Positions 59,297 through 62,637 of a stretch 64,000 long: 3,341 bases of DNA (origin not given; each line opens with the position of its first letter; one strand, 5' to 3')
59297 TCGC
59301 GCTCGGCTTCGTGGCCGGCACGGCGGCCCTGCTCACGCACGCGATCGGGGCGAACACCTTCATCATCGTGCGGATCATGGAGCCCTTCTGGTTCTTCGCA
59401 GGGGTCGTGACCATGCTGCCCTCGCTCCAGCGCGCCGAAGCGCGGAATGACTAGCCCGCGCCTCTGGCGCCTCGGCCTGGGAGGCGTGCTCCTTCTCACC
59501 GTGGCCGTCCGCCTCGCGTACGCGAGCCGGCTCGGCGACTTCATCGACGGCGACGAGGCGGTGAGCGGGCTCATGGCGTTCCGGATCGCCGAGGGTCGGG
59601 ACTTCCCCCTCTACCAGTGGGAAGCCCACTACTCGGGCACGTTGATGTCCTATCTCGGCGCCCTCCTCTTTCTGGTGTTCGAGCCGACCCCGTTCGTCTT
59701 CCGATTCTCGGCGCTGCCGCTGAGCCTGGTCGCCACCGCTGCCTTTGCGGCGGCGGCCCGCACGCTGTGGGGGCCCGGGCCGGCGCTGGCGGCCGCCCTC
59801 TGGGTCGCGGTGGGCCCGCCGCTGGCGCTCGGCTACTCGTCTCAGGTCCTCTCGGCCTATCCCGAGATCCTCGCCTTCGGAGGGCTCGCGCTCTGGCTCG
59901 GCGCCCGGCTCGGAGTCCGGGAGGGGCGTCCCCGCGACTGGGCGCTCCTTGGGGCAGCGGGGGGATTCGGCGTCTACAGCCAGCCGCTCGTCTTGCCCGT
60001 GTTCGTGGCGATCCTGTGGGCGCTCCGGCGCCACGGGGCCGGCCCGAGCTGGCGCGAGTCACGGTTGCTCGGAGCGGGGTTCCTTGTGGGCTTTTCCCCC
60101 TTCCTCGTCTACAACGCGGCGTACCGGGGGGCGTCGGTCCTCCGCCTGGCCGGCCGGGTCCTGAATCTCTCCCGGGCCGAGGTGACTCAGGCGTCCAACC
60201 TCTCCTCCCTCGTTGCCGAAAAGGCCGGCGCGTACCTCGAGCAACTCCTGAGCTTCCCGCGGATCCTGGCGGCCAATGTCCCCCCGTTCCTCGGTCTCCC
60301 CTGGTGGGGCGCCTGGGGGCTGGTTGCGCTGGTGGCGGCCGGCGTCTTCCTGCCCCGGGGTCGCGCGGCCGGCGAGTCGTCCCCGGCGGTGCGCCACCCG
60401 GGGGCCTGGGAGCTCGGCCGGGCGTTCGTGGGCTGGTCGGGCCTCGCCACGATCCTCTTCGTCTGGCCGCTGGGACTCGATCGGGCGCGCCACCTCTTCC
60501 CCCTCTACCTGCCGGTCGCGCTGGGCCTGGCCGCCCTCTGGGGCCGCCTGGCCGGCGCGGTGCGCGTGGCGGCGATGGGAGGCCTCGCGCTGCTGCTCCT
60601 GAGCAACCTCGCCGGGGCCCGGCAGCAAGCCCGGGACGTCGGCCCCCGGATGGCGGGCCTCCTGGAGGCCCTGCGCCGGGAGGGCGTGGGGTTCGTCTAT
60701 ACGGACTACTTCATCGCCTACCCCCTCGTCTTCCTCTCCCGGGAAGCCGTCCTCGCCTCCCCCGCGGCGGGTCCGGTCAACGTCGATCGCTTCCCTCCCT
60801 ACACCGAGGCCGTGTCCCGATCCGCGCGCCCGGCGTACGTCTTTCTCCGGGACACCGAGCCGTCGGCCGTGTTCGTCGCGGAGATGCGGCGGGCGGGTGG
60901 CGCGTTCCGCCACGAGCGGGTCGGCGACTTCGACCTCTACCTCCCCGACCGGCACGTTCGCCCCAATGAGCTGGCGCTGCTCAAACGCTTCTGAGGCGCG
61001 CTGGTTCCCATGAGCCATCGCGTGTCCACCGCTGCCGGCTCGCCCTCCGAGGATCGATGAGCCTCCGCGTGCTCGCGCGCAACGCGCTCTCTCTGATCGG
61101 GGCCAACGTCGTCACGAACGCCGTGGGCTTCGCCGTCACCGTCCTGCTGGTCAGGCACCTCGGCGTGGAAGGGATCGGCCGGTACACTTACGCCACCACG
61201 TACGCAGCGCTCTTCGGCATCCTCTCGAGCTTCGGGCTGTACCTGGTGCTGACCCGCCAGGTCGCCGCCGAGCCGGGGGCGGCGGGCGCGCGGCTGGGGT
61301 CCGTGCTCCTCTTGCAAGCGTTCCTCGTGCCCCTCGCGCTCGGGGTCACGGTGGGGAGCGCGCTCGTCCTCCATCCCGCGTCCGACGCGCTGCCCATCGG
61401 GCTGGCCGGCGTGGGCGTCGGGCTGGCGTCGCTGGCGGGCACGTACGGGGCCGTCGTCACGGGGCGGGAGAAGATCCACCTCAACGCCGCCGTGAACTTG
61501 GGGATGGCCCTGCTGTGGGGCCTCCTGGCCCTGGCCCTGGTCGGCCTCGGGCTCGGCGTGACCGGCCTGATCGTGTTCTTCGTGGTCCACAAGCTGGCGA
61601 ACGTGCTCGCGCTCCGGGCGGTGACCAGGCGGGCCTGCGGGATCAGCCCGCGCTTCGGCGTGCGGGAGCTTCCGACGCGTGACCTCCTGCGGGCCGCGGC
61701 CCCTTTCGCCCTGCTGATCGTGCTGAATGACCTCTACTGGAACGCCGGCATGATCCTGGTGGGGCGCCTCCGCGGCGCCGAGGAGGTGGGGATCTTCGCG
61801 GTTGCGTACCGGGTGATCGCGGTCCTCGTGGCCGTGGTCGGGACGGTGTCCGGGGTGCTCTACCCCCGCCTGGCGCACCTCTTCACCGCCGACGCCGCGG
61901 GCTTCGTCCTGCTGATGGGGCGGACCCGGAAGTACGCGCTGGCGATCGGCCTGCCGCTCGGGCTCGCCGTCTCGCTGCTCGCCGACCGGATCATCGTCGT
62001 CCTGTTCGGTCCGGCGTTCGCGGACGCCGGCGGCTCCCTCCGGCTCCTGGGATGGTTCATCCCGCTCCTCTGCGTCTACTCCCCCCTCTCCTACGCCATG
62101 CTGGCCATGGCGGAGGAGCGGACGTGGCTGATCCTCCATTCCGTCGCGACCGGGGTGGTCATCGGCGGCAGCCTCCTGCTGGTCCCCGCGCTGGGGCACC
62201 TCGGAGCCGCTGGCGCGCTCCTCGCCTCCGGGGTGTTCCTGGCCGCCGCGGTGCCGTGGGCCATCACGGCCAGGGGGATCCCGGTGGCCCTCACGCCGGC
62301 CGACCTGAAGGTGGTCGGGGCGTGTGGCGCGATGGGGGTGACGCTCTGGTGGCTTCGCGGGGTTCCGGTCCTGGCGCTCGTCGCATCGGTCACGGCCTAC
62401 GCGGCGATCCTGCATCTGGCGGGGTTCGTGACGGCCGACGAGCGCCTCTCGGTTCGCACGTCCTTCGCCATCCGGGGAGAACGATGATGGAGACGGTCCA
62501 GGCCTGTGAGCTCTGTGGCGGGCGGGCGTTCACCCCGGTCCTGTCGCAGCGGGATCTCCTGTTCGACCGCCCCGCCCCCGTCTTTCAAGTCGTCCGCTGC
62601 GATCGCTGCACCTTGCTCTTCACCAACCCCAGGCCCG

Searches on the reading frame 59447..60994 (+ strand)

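Call 49: search_protein_families(library=pfam, proteins=[window:59447-60994:+], max_evalue=0.00001)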
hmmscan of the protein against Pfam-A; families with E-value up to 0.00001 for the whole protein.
window:59447-60994:+ (515 aa): 1 family
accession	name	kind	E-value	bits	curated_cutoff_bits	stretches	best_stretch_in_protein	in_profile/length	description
PF13231.12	PMT_2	-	3.2e-06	27.9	26.1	1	67-221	6-159/160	Dolichyl-phosphate-mannose-protein mannosyltransferase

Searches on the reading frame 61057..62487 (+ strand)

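Call 49: search_protein_families(library=pfam, proteins=[window:61057-62487:+], max_evalue=0.00001)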
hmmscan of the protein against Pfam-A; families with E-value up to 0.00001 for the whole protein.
window:61057-62487:+ (476 aa): 2 families
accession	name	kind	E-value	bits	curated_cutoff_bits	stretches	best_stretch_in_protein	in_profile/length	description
PF01943.22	Polysacc_synt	-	4e-23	82.6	28.2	1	6-275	1-273/274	Polysaccharide biosynthesis protein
PF13440.11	Polysacc_synt_3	-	4.2e-12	46.3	23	1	31-323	2-290/293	Polysaccharide biosynthesis protein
